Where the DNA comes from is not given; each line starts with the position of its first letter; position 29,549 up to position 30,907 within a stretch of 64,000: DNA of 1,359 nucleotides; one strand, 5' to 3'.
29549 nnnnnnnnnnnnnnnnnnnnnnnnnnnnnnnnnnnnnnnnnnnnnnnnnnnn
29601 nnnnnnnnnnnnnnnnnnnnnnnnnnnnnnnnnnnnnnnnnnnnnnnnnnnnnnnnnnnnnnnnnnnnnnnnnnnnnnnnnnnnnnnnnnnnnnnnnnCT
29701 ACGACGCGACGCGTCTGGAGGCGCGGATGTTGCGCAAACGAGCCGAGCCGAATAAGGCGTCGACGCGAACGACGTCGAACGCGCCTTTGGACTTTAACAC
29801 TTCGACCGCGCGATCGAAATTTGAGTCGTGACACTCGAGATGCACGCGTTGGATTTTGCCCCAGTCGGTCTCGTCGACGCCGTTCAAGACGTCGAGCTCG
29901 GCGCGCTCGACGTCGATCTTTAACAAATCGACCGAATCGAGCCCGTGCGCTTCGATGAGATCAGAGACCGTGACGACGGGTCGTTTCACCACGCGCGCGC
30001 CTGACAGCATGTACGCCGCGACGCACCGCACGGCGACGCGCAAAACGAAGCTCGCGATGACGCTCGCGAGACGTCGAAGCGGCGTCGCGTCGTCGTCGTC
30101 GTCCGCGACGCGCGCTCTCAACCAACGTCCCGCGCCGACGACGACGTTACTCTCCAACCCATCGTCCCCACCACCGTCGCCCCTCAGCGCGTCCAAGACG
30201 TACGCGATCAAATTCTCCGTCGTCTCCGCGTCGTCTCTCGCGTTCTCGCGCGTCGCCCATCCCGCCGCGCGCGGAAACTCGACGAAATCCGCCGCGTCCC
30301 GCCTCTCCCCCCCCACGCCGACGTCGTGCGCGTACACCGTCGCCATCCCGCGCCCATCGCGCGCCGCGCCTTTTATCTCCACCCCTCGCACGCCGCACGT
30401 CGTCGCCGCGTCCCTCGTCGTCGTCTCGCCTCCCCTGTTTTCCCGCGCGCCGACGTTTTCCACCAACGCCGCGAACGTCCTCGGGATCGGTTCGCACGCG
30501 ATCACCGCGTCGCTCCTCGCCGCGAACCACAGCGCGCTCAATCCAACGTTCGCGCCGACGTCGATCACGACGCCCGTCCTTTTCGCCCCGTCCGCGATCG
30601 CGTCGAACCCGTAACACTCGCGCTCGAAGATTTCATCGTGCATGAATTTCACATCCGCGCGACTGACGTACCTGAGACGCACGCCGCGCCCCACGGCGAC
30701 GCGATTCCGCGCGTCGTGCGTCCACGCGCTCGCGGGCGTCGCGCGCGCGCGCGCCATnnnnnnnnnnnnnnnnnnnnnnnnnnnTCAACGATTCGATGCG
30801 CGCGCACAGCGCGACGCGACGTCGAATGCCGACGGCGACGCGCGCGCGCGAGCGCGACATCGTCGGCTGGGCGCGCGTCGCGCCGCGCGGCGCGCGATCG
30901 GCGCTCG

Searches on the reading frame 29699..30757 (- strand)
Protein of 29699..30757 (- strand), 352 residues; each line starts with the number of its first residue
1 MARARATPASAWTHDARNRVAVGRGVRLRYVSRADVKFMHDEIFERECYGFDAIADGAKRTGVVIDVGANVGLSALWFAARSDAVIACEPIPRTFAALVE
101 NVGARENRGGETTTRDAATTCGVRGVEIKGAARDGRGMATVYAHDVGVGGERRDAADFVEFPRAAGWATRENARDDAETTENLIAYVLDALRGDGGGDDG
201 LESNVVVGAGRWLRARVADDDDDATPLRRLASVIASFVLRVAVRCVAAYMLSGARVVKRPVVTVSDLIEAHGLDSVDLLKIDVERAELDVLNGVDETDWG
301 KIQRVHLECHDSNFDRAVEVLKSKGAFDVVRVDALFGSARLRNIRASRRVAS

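Call 3: search_protein_families(library=pfam, proteins=[window:29699-30757:-], max_evalue=0.01)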
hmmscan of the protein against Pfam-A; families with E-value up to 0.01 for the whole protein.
window:29699-30757:- (352 aa): 1 family
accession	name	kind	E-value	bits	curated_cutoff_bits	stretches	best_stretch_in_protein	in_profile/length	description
PF05050.19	Methyltransf_21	-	2.6e-14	54.2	22.7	1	66-321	1-166/173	Methyltransferase FkbM domain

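Call 4: search_protein_families(library=ncbifam, proteins=[window:29699-30757:-], max_evalue=0.01)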
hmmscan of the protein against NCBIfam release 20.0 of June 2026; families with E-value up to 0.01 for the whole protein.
window:29699-30757:- (352 aa): 1 family
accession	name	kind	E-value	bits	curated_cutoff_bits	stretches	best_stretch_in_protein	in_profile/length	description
TIGR01444.1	fkbM_fam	subfamily_domain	9.3e-23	81.3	37.7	2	260-310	93-143/143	FkbM family methyltransferase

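Call 15: find_homologous_proteins(query=window:29699-30757:-, max_evalue=0.00001)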
Query window:29699-30757:- (352 aa): 340 proteins with E <= 0.00001 among 8000 candidates; the best 120 are listed.
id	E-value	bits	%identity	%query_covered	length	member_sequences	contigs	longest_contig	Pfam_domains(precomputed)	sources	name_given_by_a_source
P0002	4.0e-217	738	97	100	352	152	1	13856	PF05050.20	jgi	jgi:FkbM family methyltransferase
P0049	1.1e-173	595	80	100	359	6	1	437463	PF05050.20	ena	-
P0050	3.5e-93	331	51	99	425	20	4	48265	PF05050.20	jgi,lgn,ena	-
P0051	6.6e-91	323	49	98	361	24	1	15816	PF05050.20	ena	-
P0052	2.1e-90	321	49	98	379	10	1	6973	PF05050.20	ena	-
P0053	3.9e-89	317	50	98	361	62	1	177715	PF05050.20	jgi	-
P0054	5.5e-88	313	49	99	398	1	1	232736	PF05050.20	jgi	-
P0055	5.6e-88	313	50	96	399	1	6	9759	PF05050.20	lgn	-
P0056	2.5e-87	311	48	98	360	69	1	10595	PF05050.20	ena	-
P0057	1.7e-80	289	46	99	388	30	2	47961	PF05050.20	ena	-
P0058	1.4e-75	273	44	99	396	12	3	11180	PF05050.20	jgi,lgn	jgi:hypothetical protein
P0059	1.5e-72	263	46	98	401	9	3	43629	PF05050.20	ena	-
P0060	5.4e-70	254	46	91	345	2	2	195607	PF05050.20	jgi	-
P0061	9.6e-69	250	45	91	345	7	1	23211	PF05050.20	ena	-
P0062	4.0e-67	245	47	98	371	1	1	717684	PF05050.20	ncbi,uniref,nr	ncbi:methyltransferase FkbM domain-domain-containing protein [Ostreococcus tauri]|uniref:Methyltrans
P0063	4.8e-67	245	45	97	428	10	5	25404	PF05050.20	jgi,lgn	-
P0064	1.6e-66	243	43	95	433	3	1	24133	PF05050.20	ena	-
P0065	1.1e-64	237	44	98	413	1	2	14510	PF05050.20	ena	-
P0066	2.3e-64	236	44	97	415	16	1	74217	PF05050.20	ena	-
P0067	4.1e-62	228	43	91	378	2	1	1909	PF05050.20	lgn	-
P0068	1.1e-45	174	49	61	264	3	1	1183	PF05050.20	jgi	jgi:hypothetical protein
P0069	6.2e-40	156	52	48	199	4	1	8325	PF05050.20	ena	-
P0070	4.2e-32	130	35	79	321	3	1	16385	PF05050.20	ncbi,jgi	jgi:hypothetical protein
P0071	3.5e-31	127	38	31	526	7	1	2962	PF05050.20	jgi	-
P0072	1.1e-27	115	35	87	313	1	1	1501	PF05050.20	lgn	-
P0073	2.2e-25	108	34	87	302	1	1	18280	PF05050.20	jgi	jgi:FkbM family methyltransferase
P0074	1.7e-22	98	32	82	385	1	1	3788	PF05050.20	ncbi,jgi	jgi:31-O-methyltransferase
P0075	2.1e-21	95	34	89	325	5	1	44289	PF05050.20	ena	-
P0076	3.9e-21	94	31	86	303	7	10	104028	PF05050.20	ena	-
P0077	1.0e-20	92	32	93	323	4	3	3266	PF05050.20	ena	-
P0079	1.4e-19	89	41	22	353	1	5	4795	PF05050.20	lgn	-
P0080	2.4e-19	88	32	74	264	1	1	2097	PF05050.20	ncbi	-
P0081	2.7e-19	88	38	27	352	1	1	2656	PF05050.20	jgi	jgi:FkbM family methyltransferase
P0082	3.9e-19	87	32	81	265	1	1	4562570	PF05050.20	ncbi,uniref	ncbi:hypothetical protein WJX75_008210 [Coccomyxa subellipsoidea]|uniref:Methyltransferase FkbM doma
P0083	5.3e-19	87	30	87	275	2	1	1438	PF05050.20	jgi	jgi:31-O-methyltransferase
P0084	2.1e-18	85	36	39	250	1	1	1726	PF05050.20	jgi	jgi:FkbM family methyltransferase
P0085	4.1e-18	84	27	86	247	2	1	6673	PF05050.20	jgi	jgi:FkbM family methyltransferase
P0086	4.3e-18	84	28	88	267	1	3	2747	PF05050.20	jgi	jgi:FkbM family methyltransferase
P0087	6.6e-18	83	30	80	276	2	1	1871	PF05050.20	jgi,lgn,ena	-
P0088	9.3e-18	83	27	90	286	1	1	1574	PF05050.20,PF02475.24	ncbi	-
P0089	1.0e-17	82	50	22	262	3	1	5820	PF05050.20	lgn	-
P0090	1.2e-17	82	57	17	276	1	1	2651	PF05050.20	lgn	-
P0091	1.4e-17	82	44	29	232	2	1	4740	PF05050.20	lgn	-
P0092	1.8e-17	82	61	14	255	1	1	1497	PF05050.20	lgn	-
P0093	1.9e-17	82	41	22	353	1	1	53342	PF05050.20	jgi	jgi:FkbM family methyltransferase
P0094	4.1e-17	81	53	19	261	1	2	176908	PF05050.20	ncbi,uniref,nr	ncbi:FkbM family methyltransferase [Streptomyces solincola]|uniref:FkbM family methyltransferase n=1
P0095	4.2e-17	80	37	34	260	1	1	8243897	PF05050.20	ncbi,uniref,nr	ncbi:FkbM family methyltransferase [Saccharopolyspora erythraea]|uniref:FkbM family methyltransferas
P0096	4.6e-17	80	55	14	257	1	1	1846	PF05050.20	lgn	-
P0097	6.3e-17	80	31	36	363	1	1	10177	PF05050.20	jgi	jgi:FkbM family methyltransferase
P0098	7.8e-17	80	27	94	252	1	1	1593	PF05050.20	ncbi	-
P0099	8.1e-17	80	31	80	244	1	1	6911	PF05050.20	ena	-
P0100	8.7e-17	79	47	26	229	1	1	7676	PF05050.20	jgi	jgi:FkbM family methyltransferase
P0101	1.2e-16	79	56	17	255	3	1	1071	PF05050.20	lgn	-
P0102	1.7e-16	79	40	30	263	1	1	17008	PF05050.20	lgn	-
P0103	1.7e-16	78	29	91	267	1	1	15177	PF05050.20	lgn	-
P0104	1.9e-16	78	31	78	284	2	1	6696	PF05050.20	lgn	-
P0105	1.9e-16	78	42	25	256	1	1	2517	PF05050.20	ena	-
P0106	2.0e-16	78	29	86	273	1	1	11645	PF05050.20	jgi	jgi:FkbM family methyltransferase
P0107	3.0e-16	78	44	25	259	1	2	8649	PF05050.20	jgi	jgi:31-O-methyltransferase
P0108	3.0e-16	78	56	14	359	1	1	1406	PF05050.20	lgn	-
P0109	4.9e-16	77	33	60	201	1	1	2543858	PF05050.20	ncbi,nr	ncbi:probable 31-O-demethyl-FK506 methyltransferase FkbM [Coccomyxa sp. Obi]|nr:probable 31-O-demeth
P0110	5.2e-16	77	46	25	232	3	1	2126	PF05050.20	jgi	jgi:31-O-methyltransferase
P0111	5.5e-16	77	29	87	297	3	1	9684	PF05050.20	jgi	jgi:FkbM family methyltransferase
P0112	6.2e-16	77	39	22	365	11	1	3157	PF05050.20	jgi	jgi:FkbM family methyltransferase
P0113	7.5e-16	76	54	19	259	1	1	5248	PF05050.20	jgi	jgi:FkbM family methyltransferase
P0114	9.6e-16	76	53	14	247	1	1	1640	PF05050.20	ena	-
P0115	9.8e-16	76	50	20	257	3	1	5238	PF05050.20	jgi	jgi:31-O-methyltransferase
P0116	1.0e-15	76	35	29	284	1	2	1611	PF05050.20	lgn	-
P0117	1.1e-15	76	31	83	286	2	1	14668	PF05050.20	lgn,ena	-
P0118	1.4e-15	75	30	88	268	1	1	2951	PF05050.20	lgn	-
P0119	1.4e-15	75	27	79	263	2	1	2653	PF05050.20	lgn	-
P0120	1.9e-15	75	51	28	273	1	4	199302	PF05050.20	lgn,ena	-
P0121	2.3e-15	75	52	18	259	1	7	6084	PF05050.20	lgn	-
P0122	2.4e-15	75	45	27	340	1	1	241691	PF05050.20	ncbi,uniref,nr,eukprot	ncbi:hypothetical protein Rsub_08741 [Raphidocelis subcapitata]|uniref:Methyltransferase FkbM domain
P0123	2.8e-15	74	55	14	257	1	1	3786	PF05050.20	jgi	jgi:31-O-methyltransferase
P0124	2.9e-15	74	44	29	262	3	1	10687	PF05050.20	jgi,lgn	-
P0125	3.1e-15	74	58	14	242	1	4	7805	PF05050.20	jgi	jgi:FkbM family methyltransferase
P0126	3.4e-15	74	46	20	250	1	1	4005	PF05050.20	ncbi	-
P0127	3.7e-15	74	27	94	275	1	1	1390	PF05050.20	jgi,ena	-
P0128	3.9e-15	74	59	14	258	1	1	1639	PF05050.20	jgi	jgi:FkbM family methyltransferase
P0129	3.9e-15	74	52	17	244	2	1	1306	PF05050.20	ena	-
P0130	3.9e-15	74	31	75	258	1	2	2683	PF05050.20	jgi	jgi:31-O-methyltransferase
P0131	4.7e-15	74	48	25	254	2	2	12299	PF05050.20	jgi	-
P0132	4.7e-15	74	56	14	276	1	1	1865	PF05050.20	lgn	-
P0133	4.8e-15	74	27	93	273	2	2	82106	PF05050.20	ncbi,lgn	-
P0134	5.9e-15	73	33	76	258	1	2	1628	PF05050.20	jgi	jgi:31-O-methyltransferase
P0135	6.0e-15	73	57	14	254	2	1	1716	PF05050.20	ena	-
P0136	6.9e-15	73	30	39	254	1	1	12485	PF05050.20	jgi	jgi:FkbM family methyltransferase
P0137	7.7e-15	73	55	14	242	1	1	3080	PF05050.20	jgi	jgi:31-O-methyltransferase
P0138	7.9e-15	73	44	25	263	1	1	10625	PF05050.20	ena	-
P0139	8.4e-15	73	43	22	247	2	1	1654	PF05050.20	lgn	-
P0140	8.7e-15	73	36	21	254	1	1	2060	PF05050.20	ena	-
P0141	9.2e-15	73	60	15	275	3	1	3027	PF05050.20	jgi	jgi:31-O-methyltransferase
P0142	9.6e-15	73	28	81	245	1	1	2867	PF05050.20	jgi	jgi:FkbM family methyltransferase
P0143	1.0e-14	73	58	14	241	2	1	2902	PF05050.20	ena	-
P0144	1.1e-14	72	59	14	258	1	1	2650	PF05050.20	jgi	jgi:FkbM family methyltransferase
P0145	1.1e-14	72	45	25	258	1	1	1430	PF05050.20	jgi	jgi:FkbM family methyltransferase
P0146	1.3e-14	72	28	81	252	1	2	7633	PF05050.20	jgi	jgi:31-O-methyltransferase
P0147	1.6e-14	72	41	34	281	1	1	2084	PF05050.20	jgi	jgi:FkbM family methyltransferase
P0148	1.7e-14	72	44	22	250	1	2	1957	PF05050.20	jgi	jgi:31-O-methyltransferase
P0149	1.7e-14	72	43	25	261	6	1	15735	PF05050.20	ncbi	ncbi:FkbM family methyltransferase [Amycolatopsis sp. NPDC054798]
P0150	1.9e-14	72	57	14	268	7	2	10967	PF05050.20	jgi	jgi:31-O-methyltransferase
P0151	2.1e-14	72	43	25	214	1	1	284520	PF05050.20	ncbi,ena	-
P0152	2.2e-14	72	47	21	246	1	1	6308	PF05050.20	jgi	jgi:FkbM family methyltransferase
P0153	2.6e-14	71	53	12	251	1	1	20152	PF05050.20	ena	-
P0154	2.7e-14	71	35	28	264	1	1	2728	PF05050.20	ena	-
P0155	2.8e-14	71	40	25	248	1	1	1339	PF05050.20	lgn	-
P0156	3.3e-14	71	30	81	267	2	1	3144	PF05050.20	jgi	jgi:FkbM family methyltransferase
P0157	3.6e-14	71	36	24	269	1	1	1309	PF05050.20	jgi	jgi:FkbM family methyltransferase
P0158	3.9e-14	71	27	82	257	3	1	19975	PF05050.20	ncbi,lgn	-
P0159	4.1e-14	71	55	14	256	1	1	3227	PF05050.20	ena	-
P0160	4.8e-14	70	48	22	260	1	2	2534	PF05050.20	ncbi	-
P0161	4.9e-14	70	34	28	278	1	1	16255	PF05050.20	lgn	-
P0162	5.1e-14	70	30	78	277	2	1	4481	PF05050.20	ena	-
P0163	5.1e-14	70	39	25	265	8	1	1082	PF05050.20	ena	-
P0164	6.0e-14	70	55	15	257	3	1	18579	PF05050.20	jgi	jgi:FkbM family methyltransferase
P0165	6.3e-14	70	26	83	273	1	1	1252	PF05050.20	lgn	-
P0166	6.5e-14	70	51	18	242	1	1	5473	PF05050.20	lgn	-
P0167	7.1e-14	70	40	26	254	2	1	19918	PF05050.20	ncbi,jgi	jgi:FkbM family methyltransferase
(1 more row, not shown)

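Call 16: search_solved_structures(query=window:29699-30757:-, max_evalue=1, show_alignments=1)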
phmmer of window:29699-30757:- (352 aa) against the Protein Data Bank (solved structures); distinct sequences matched with E-value up to 1: 2.
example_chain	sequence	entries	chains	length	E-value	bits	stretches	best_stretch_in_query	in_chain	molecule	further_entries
7yug_A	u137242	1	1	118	0.74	12.2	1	221-309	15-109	Protein BANP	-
8yzt_A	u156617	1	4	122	0.78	12.1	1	221-309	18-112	Protein BANP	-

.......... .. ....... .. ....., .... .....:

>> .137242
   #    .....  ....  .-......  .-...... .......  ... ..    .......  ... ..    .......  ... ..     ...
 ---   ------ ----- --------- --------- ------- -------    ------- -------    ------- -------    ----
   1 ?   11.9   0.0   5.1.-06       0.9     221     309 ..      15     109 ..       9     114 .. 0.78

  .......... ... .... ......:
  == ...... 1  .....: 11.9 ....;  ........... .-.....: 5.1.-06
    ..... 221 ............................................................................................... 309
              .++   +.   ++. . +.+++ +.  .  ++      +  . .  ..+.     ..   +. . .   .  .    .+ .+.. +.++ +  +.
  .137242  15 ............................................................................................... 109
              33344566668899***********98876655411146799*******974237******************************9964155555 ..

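Call 17: find_encoding_contigs(protein=P0062, flank=8000, max_places=1)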
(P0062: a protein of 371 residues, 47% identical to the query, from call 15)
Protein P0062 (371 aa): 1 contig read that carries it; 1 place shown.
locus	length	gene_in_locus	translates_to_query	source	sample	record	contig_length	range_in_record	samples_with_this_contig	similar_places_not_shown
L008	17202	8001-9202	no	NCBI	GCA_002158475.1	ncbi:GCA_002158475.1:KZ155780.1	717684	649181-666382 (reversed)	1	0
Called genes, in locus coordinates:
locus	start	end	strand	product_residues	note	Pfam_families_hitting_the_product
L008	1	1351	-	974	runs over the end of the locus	PF00176:SNF2-rel_dom, PF00270:DEAD (faint), PF04851:ResIII, PF11496:HDA2-3 (weak), PF00271:Helicase_C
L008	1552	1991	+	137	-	PF04716:ETC_C1_NDUFA5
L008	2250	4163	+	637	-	PF16796:Microtub_bd, PF00225:Kinesin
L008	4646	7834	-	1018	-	PF24681:Kelch_KLHDC2_KLHL20_DRC7, PF24981:Beta-prop_ATRN-LZTR1, PF13415:Beta-prop_FBX42, PF24681:Kelch_KLHDC2_KLHL20_DRC7, PF24981:Beta-prop_ATRN-LZTR1, PF24681:Kelch_KLHDC2_KLHL20_DRC7, PF13415:Beta-prop_FBX42, PF13418:Beta-prop_TYW4, +6 more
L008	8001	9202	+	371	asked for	PF05050:Methyltransf_21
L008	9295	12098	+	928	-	PF13802:Gal_mutarotas_2, PF01055:Glyco_hydro_31_2nd, PF21365:Glyco_hydro_31_3rd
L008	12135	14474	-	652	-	-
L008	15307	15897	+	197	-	PF13869:NUDIX_2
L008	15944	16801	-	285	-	PF04280:Tim44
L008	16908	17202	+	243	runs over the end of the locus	-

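Call 18: find_encoding_contigs(protein=P0060, flank=8000, max_places=1)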
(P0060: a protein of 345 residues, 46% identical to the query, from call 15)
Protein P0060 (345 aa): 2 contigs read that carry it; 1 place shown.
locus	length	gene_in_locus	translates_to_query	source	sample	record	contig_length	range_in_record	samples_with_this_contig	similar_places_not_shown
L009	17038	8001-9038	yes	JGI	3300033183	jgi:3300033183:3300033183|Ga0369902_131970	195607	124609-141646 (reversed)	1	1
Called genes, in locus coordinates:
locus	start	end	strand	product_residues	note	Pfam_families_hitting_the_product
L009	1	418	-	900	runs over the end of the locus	PF04851:ResIII (weak), PF00176:SNF2-rel_dom, PF00270:DEAD (faint), PF00271:Helicase_C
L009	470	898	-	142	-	-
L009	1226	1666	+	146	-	PF04716:ETC_C1_NDUFA5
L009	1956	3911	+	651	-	PF16796:Microtub_bd, PF00225:Kinesin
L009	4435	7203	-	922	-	PF01344:Kelch_1 (faint), PF13415:Beta-prop_FBX42, PF13415:Beta-prop_FBX42, PF24681:Kelch_KLHDC2_KLHL20_DRC7, PF24981:Beta-prop_ATRN-LZTR1, PF13415:Beta-prop_FBX42, PF13418:Beta-prop_TYW4, PF24681:Kelch_KLHDC2_KLHL20_DRC7, +2 more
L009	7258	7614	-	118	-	-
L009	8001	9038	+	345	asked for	PF05050:Methyltransf_21 (weak)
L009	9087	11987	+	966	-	PF13802:Gal_mutarotas_2, PF01055:Glyco_hydro_31_2nd, PF21365:Glyco_hydro_31_3rd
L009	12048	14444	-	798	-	PF13414:TPR_11 (faint)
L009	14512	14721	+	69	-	-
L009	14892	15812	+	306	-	PF13869:NUDIX_2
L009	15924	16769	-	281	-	PF04280:Tim44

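Call 19: find_encoding_contigs(protein=P0054, flank=8000, max_places=1)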
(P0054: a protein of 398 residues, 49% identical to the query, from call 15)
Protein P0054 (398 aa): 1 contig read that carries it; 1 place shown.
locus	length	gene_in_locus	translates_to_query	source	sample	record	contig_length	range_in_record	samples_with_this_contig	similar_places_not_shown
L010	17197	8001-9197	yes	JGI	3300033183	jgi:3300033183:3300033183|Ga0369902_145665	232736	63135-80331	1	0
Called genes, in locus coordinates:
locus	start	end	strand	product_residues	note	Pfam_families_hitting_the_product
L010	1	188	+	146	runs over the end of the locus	PF04716:ETC_C1_NDUFA5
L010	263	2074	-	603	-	PF00628:PHD (weak), PF13831:PHD_2, PF13832:zf-HC5HC2H_2, PF13771:zf-HC5HC2H (weak), PF00856:SET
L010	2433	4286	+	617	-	PF00225:Kinesin, PF16796:Microtub_bd, PF23735:KIF9 (faint)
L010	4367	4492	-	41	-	-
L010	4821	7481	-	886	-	PF13415:Beta-prop_FBX42, PF13964:Beta-prop_Calicin (weak), PF24681:Kelch_KLHDC2_KLHL20_DRC7, PF24981:Beta-prop_ATRN-LZTR1, PF13415:Beta-prop_FBX42, PF13854:Kelch_HCF, PF24681:Kelch_KLHDC2_KLHL20_DRC7, PF13418:Beta-prop_TYW4, +3 more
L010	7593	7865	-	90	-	-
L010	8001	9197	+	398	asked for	PF05050:Methyltransf_21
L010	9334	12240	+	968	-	PF13802:Gal_mutarotas_2, PF01055:Glyco_hydro_31_2nd, PF21365:Glyco_hydro_31_3rd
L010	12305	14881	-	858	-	PF06552:TOM20_plant (faint), PF00515:TPR_1 (faint), PF13414:TPR_11 (faint)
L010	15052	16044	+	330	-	PF13869:NUDIX_2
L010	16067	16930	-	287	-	PF04280:Tim44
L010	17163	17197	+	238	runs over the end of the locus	-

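Call 49: find_encoding_contigs(protein=P0070, flank=8000, max_places=2)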
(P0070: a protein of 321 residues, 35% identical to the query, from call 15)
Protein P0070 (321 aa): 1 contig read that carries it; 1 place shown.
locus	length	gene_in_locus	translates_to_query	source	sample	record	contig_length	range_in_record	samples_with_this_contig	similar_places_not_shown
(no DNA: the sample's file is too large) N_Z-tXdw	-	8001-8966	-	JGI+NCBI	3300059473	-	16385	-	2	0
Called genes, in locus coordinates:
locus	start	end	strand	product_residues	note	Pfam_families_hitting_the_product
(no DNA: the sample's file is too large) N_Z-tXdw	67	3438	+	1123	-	PF00122:E1-E2_ATPase, PF13246:Cation_ATPase, PF00702:Hydrolase, PF00689:Cation_ATPase_C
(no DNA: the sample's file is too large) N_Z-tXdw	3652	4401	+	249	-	-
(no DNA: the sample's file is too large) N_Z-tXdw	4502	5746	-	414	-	PF01762:Galactosyl_T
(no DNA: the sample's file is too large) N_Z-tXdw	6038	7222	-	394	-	PF13641:Glyco_tranf_2_3 (faint), PF00535:Glycos_transf_2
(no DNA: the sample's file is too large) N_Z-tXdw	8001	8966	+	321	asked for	PF05050:Methyltransf_21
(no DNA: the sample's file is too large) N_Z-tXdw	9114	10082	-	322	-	?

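Call 58: find_encoding_contigs(protein=P0082, flank=10000, max_places=1)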
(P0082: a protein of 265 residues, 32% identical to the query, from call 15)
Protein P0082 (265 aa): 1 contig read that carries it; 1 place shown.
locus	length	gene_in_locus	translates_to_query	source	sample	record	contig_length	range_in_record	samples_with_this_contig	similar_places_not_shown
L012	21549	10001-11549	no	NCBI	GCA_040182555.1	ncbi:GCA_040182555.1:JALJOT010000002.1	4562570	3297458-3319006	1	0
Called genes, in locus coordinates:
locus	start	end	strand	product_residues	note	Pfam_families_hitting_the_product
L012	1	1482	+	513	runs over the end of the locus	PF00390:malic, PF03949:Malic_M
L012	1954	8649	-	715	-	PF00150:Cellulase, PF26410:GH5_mannosidase, PF07645:EGF_CA, PF12947:EGF_3, PF00024:PAN_1 (faint)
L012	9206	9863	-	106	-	-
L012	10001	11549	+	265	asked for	PF05050:Methyltransf_21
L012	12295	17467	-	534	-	-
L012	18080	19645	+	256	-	PF27634:Amo1_N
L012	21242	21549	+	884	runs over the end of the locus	PF02705:K_trans, PF22776:K_trans_C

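Call 71: find_related_loci(query=window:29702-30757:-, collection=viral_contigs, flank=5000)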
Query window:29702-30757:- (352 aa) in viral_contigs; peptide patterns used: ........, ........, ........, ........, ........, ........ (x = any residue, [..] = any of these).
24 stretches matched a pattern; 2 encode a relative of the query (tblastn E <= 1e-3); 2 distinct loci.
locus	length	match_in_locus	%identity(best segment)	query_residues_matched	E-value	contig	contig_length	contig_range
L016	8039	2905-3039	45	251-297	7e-5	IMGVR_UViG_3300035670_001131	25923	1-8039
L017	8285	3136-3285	48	252-297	6e-5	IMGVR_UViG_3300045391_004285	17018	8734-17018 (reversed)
